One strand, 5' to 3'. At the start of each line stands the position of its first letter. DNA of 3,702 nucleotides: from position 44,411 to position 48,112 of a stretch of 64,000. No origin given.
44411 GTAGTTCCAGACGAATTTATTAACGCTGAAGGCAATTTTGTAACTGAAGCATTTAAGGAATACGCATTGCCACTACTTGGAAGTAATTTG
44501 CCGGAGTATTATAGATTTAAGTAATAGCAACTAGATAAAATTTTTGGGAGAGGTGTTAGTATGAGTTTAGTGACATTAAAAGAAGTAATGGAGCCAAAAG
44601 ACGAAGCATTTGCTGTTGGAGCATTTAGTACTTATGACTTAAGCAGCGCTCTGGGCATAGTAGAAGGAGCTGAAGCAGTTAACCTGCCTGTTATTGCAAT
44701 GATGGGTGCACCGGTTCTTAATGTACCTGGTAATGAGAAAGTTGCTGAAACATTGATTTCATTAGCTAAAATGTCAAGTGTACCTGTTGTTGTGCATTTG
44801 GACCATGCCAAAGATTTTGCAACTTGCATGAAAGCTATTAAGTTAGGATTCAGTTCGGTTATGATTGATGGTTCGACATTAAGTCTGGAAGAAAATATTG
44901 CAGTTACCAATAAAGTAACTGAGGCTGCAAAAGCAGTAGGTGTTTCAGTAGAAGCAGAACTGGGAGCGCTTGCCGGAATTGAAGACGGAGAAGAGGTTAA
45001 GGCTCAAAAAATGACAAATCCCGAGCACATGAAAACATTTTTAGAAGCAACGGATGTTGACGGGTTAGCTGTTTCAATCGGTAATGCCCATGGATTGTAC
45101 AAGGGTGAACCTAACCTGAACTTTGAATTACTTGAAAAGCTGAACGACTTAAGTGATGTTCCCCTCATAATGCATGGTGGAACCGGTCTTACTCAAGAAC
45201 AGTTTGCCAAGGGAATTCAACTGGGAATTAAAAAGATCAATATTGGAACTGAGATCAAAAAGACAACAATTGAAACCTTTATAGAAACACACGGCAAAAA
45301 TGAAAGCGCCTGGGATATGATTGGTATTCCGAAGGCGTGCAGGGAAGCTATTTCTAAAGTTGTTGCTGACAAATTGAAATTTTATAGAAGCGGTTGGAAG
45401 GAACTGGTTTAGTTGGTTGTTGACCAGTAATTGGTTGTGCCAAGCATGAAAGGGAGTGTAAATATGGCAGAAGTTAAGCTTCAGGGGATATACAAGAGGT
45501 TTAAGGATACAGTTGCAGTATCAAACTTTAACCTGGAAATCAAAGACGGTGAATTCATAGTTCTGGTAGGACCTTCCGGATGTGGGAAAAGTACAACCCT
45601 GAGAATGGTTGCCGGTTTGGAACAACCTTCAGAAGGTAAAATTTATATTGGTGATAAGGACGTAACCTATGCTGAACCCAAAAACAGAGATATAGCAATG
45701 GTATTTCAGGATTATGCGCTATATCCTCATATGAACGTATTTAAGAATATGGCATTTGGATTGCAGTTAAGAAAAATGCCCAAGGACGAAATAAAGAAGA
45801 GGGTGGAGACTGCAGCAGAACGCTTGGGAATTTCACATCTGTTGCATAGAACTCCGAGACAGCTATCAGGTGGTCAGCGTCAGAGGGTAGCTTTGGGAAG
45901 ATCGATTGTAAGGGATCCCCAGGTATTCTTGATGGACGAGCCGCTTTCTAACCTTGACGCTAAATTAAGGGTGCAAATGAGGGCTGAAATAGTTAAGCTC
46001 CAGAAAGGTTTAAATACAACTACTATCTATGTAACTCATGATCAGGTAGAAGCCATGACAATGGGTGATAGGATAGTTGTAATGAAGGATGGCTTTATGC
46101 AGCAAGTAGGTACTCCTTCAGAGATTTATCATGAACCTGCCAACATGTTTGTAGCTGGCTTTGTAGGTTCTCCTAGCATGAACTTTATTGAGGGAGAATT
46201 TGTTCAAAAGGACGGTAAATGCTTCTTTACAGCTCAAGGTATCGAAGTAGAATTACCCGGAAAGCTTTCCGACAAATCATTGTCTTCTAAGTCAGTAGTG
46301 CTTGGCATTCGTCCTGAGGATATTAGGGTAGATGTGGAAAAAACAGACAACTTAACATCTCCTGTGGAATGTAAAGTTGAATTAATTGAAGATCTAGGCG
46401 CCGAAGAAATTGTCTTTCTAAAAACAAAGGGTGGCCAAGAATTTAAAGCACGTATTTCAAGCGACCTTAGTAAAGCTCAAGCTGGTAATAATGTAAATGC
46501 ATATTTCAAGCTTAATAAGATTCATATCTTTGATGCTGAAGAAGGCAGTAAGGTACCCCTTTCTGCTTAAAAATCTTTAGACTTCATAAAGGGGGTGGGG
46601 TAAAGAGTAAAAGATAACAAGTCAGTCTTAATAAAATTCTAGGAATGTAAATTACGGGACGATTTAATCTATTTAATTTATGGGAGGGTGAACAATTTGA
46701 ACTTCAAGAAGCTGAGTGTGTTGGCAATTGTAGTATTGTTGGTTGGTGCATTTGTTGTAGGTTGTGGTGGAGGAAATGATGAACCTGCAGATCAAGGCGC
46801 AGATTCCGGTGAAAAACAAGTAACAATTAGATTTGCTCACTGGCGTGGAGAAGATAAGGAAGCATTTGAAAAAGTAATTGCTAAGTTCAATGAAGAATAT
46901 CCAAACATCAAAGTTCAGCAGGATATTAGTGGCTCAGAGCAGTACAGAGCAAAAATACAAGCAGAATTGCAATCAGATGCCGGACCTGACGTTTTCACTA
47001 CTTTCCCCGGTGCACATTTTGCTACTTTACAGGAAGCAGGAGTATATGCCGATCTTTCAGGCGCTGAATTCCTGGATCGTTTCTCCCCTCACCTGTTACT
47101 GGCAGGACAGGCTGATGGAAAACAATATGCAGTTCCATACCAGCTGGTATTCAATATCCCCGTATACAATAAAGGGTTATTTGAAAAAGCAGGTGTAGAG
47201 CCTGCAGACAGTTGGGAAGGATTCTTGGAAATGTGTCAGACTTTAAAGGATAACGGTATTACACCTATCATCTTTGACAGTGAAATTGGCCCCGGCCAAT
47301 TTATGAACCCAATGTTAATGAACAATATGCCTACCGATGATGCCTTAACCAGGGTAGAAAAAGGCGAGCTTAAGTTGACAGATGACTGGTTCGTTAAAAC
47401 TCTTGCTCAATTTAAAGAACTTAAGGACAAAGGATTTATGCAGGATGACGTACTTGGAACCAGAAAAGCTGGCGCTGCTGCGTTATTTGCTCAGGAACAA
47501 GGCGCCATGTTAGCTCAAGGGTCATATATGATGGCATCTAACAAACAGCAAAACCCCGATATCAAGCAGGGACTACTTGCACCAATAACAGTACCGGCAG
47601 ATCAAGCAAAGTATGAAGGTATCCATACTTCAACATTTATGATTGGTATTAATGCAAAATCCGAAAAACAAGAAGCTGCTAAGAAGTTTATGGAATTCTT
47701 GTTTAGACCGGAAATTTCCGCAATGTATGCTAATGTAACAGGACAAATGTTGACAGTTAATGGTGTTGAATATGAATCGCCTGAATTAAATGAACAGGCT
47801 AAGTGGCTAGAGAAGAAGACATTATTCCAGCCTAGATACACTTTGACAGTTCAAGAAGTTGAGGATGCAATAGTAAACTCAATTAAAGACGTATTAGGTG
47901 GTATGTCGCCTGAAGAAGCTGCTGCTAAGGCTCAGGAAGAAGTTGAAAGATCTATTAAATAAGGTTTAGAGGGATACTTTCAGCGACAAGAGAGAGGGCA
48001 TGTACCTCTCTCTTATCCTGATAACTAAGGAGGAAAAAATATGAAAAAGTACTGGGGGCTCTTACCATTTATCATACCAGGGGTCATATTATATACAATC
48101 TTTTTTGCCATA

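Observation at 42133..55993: Candidate undescribed sulfoquinovose / SQ-glycerol catabolic operon: sulfo-EMP-like logic built from non-canonical parts and ending in a tungsten AOR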

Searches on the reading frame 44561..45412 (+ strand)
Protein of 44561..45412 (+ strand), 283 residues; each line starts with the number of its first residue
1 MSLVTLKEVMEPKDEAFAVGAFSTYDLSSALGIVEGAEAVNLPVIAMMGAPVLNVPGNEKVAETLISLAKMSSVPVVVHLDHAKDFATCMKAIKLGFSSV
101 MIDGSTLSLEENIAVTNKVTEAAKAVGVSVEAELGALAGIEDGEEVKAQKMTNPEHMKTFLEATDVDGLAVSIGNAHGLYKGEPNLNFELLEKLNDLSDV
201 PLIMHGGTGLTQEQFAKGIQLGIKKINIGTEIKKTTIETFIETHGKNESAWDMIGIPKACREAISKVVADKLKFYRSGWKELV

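Call 3: search_protein_families(library=pfam, proteins=[window:44561-45412:+])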
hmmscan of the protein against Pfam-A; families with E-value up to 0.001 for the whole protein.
window:44561-45412:+ (283 aa): 1 family
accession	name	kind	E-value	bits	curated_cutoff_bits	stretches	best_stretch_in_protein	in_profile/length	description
PF01116.26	F_bP_aldolase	-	8.3e-81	272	25.5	1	12-277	10-274/277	Fructose-bisphosphate aldolase class-II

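Call 5: search_protein_families(library=ncbifam, proteins=[window:44561-45412:+], max_evalue=0.01)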
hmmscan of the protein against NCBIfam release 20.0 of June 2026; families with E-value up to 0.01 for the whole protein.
window:44561-45412:+ (283 aa): 21 families
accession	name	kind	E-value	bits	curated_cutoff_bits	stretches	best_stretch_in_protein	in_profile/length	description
NF009497.0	PRK12857.1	equivalog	2.3e-75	253.4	423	1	1-277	1-280/284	class II fructose-1,6-bisphosphate aldolase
TIGR01859.1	fruc_bis_ald_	equivalog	1.7e-74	251.1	343.05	1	3-277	1-278/282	class II fructose-1,6-bisphosphate aldolase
NF005288.0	PRK06806.1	equivalog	8.3e-71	238.5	396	1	1-275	1-275/281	class II fructose-bisphosphate aldolase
TIGR00167.1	cbbA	subfamily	8.1e-70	235.4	215.6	1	3-276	3-285/290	ketose-bisphosphate aldolase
NF005943.0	PRK07998.1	equivalog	6.5e-68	229.3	364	1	1-276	1-276/283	class II aldolase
NF005284.0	PRK06801.1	equivalog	4.3e-65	219.9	406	1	1-277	1-282/286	ketose 1,6-bisphosphate aldolase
NF009374.0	PRK12737.1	subfamily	5.1e-65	219.3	383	1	4-275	4-278/284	tagatose-bisphosphate aldolase subunit GatY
NF006042.0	PRK08185.1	subfamily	1.9e-64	217.7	405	1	3-277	2-280/287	hypothetical protein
NF006626.0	PRK09195.1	subfamily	2.9e-63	213.7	384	1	1-274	1-277/284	tagatose-bisphosphate aldolase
TIGR01858.1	tag_bisphos_ald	equivalog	9.3e-58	195.5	443.55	1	12-273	11-274/282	tagatose bisphosphate family class II aldolase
NF005823.0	PRK07709.1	equivalog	1.6e-53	182.3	545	1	1-277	1-281/285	class II fructose-bisphosphate aldolase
NF006376.0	PRK08610.1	equivalog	2.5e-52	178.4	527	1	1-276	1-280/286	class II fructose-bisphosphate aldolase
NF005590.0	PRK07315.1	equivalog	2.9e-43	148.3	443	1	8-248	9-254/293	class II fructose-bisphosphate aldolase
NF004493.0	PRK05835.1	equivalog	6.5e-42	143.8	558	1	11-210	11-215/307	class II fructose-bisphosphate aldolase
NF009375.0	PRK12738.1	equivalog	2.4e-41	141.8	542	1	1-273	1-276/286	tagatose-bisphosphate aldolase subunit KbaY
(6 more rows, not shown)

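Call 9: search_solved_structures(query=window:44561-45412:+, max_evalue=1e-20, show_alignments=2)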
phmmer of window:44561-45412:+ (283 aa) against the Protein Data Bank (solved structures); distinct sequences matched with E-value up to 1e-20: 20.
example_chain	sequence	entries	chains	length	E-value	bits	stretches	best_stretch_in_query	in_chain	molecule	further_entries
7ncc_A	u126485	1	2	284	4.7e-51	177.1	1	1-278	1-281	Putative class II fructose-1,6-bisphosphate aldolase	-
8q58_A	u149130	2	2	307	1.9e-50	175.1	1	14-281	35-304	Ketose-bisphosphate aldolase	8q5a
8q57_A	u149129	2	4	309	5.9e-50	173.5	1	15-275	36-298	Tagatose-1,6-bisphosphate aldolase kbaY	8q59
2fjk_A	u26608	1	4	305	1.9e-49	171.8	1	4-215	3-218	Fructose-bisphosphate aldolase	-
3q94_A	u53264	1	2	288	5.5e-49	170.3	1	1-278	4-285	Fructose-bisphosphate aldolase, class II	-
7nc7_A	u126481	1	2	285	8.2e-48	166.5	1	1-278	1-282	Fructose-bisphosphate aldolase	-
1rv8_A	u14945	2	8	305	5.1e-47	163.9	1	4-213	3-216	fructose-1,6-bisphosphate aldolase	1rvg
4to8_A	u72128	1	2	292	5.2e-47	163.8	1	1-275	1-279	Fructose-1,6-bisphosphate aldolase, class II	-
6ofu_A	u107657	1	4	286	1.2e-42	149.5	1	14-279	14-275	YdjI aldolase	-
5ucs_A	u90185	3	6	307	3.3e-41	144.8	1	10-211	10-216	Fructose-bisphosphate aldolase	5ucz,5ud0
3c4u_A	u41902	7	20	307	8.6e-41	143.5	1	10-211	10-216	Fructose-bisphosphate aldolase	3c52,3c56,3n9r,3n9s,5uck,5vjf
5ucn_A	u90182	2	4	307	5.9e-40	140.7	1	10-211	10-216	Fructose-bisphosphate aldolase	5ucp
5ud1_A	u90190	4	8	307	1.1e-39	139.9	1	10-211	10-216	Fructose-bisphosphate aldolase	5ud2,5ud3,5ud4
1gvf_A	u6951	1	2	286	1.1e-38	136.6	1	1-253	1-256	TAGATOSE-BISPHOSPHATE ALDOLASE AGAY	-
3gak_A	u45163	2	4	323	2.4e-36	128.9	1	2-212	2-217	Fructose-bisphosphate aldolase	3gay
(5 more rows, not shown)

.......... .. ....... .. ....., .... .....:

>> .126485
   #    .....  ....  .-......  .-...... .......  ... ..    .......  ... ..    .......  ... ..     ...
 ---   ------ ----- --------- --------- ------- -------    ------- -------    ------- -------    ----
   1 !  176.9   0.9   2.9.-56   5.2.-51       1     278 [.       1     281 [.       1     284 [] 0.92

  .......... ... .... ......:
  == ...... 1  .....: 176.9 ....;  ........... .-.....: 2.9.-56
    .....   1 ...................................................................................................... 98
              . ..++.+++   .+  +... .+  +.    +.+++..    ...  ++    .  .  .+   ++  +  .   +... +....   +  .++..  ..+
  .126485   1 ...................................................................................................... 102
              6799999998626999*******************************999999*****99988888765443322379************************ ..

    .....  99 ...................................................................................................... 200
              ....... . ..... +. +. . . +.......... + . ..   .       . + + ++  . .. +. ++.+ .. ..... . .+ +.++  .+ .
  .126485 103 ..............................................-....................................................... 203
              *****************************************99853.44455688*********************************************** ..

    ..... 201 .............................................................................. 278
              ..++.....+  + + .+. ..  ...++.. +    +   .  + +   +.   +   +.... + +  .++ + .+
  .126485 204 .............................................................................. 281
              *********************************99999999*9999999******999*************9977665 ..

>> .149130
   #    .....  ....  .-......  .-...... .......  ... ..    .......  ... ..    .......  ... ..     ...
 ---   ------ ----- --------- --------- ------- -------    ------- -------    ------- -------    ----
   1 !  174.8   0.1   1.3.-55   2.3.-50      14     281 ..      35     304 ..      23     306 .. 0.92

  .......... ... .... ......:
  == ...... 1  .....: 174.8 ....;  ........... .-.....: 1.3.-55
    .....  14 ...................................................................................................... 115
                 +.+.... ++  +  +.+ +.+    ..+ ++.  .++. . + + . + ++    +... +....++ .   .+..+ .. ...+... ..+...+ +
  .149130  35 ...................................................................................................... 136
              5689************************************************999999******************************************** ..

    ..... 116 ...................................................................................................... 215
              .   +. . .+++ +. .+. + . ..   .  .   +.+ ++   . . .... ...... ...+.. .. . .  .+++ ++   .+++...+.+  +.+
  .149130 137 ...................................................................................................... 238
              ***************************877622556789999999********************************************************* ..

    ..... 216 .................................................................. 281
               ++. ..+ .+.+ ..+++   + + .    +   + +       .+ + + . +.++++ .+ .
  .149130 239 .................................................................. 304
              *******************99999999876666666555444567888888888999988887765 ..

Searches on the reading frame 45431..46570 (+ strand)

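Call 3: search_protein_families(library=pfam, proteins=[window:45431-46570:+])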
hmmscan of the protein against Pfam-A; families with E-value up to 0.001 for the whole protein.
window:45431-46570:+ (379 aa): 8 families
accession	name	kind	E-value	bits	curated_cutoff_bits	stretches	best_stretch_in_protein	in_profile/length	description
PF00005.33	ABC_tran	-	4.4e-36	124.9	25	1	31-172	2-136/137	ABC transporter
PF17912.7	OB_MalK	-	2.7e-14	54.2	27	1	246-298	1-53/53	MalK OB fold domain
PF08402.16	TOBE_2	-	1.1e-07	32.3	21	1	291-367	1-76/76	TOBE domain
PF03459.23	TOBE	-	3.8e-05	24.2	22.3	1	313-366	8-64/64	TOBE domain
PF13304.12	AAA_21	-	4.3e-05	24.2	27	0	135-205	228-300/304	AAA domain, putative AbiEii toxin, Type IV TA system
PF13401.12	AAA_22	-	0.00019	22.2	27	1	39-75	4-33/130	AAA domain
PF03215.21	Rad17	-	0.00029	21.3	23.8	1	34-107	39-112/186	Rad17 P-loop domain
PF02463.25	SMC_N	-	0.0005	20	40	0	40-214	24-210/220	RecF/RecN/SMC N terminal domain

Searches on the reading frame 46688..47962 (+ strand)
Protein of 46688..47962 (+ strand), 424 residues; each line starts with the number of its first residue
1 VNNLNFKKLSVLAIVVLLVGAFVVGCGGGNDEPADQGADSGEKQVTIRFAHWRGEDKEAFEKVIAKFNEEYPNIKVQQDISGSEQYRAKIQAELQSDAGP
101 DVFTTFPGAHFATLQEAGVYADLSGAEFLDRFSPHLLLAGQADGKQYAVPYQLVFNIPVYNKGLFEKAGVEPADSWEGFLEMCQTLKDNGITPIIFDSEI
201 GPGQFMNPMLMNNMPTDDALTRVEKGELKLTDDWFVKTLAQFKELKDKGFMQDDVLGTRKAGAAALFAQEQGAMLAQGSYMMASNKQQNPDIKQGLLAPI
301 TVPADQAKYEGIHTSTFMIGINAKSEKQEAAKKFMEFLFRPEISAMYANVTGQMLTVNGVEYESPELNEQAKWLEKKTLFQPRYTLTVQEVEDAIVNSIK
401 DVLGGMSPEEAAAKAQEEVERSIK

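Call 3: search_protein_families(library=pfam, proteins=[window:46688-47962:+])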
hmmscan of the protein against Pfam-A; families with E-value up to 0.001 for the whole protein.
window:46688-47962:+ (424 aa): 4 families
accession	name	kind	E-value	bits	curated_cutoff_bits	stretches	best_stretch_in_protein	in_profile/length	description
PF01547.30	SBP_bac_1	-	8.5e-36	124.9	26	1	57-342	7-304/307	Bacterial extracellular solute-binding protein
PF13416.11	SBP_bac_8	-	1.8e-31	110.4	27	1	62-369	1-273/279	Bacterial extracellular solute-binding protein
PF13531.11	SBP_bac_11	-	3.6e-05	24.1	25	0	312-346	184-220/227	Bacterial extracellular solute-binding protein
PF13343.11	SBP_bac_6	-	6.2e-05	23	24.6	0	323-357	187-219/245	Bacterial extracellular solute-binding protein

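Call 5: search_protein_families(library=ncbifam, proteins=[window:46688-47962:+], max_evalue=0.01)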
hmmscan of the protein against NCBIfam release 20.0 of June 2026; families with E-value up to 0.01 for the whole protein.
window:46688-47962:+ (424 aa): 10 families
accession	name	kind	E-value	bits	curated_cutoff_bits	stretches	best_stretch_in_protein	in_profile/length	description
TIGR03851.1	chitin_NgcE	equivalog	7e-17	61.5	399.65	1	120-417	116-436/450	N-acetylglucosamine/diacetylchitobiose ABC transporter substrate-binding protein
TIGR03850.1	bind_CPR_0540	equivalog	1e-16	60.6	299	2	142-361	147-367/437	carbohydrate ABC transporter substrate-binding protein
NF053763.1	ABCarbgalBndGanS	equivalog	2.4e-08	33.2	700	1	12-361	5-349/420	galactooligosaccharide ABC transporter substrate-binding protein GanS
NF007011.0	PRK09474.1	equivalog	9.6e-08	31.2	291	1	58-336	44-307/396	maltose/maltodextrin ABC transporter substrate-binding protein MalE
NF008211.0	PRK10974.1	equivalog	1.1e-05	24.2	411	1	139-362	131-356/439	sn-glycerol-3-phosphate ABC transporter substrate-binding protein UgpB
NF045826.1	lipo_P68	equivalog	7e-05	21.4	200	0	7-83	6-81/669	P68 family surface lipoprotein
NF003196.0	PRK04168.1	equivalog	0.00029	19.8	355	0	10-91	7-77/338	tungstate ABC transporter substrate-binding protein WtpA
NF058595.1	invert_tail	domain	0.0016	18.7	37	1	11-47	56-95/113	lipo-invert putative C-terminal anchoring domain-containing protein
NF040930.1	ABC_arch_GlcS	equivalog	0.0017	17.3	500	1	50-113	5-71/444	glucose ABC transporter substrate-binding protein GlcS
TIGR02136.1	ptsS_2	subfamily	0.0061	15.8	206.6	0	279-344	220-283/295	phosphate ABC transporter substrate-binding protein PstS family protein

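Call 31: search_solved_structures(query=window:46688-47962:+, max_evalue=0.001)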
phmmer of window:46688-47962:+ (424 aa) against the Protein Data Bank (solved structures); distinct sequences matched with E-value up to 0.001: 82 (the best 60 are shown).
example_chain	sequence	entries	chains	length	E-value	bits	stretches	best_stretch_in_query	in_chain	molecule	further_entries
4rk9_A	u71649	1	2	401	3.4e-22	82.6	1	38-419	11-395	Carbohydrate ABC transporter substrate-binding protein MsmE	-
7eho_A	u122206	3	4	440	5.1e-20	75.4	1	25-417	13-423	Chitin oligosaccharide binding protein NagB2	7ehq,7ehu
4g68_B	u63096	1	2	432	9.2e-20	74.6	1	38-337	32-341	ABC transporter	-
4g68_A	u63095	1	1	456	1.1e-19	74.4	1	38-337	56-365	ABC transporter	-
8xba_A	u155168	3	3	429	1.1e-18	71.1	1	46-420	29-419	XylA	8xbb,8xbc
3vxb_A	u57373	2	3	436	8.7e-17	64.8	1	25-295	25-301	Putative sugar-binding lipoprotein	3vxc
2hfb_A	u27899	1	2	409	1.1e-16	64.5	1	32-363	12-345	Sugar ABC transporter, sugar-binding protein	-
4r6h_A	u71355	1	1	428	1.4e-16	64.1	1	36-353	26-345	Solute binding protein MsmE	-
6pql_A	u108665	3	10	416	3.2e-16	62.9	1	40-363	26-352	ABC transporter sugar-binding protein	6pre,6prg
2heu_A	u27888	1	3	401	6.5e-16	61.9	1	43-363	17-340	Sugar ABC transporter, sugar-binding protein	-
2hq0_A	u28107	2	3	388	7.9e-16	61.6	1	44-363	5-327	Sugar ABC transporter, sugar-binding protein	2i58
4zs9_A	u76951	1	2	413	3.3e-15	59.6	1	36-351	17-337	Sugar binding protein of ABC transporter system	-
3zkk_A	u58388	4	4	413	3.3e-15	59.6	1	37-294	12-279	XOS BINDING PROTEIN | PUTATIVE SUGAR TRANSPORTER SOLUTE-BINDING PROTEIN | SUGAR TRANSPORTER SOLUTE-BINDING PROTEIN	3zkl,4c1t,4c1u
4zza_A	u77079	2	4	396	1.1e-14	57.9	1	37-351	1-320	Sugar binding protein of ABC transporter system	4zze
7ehp_A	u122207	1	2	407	2.5e-14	56.7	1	61-416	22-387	chitin oligosaccahride binding protein NagB1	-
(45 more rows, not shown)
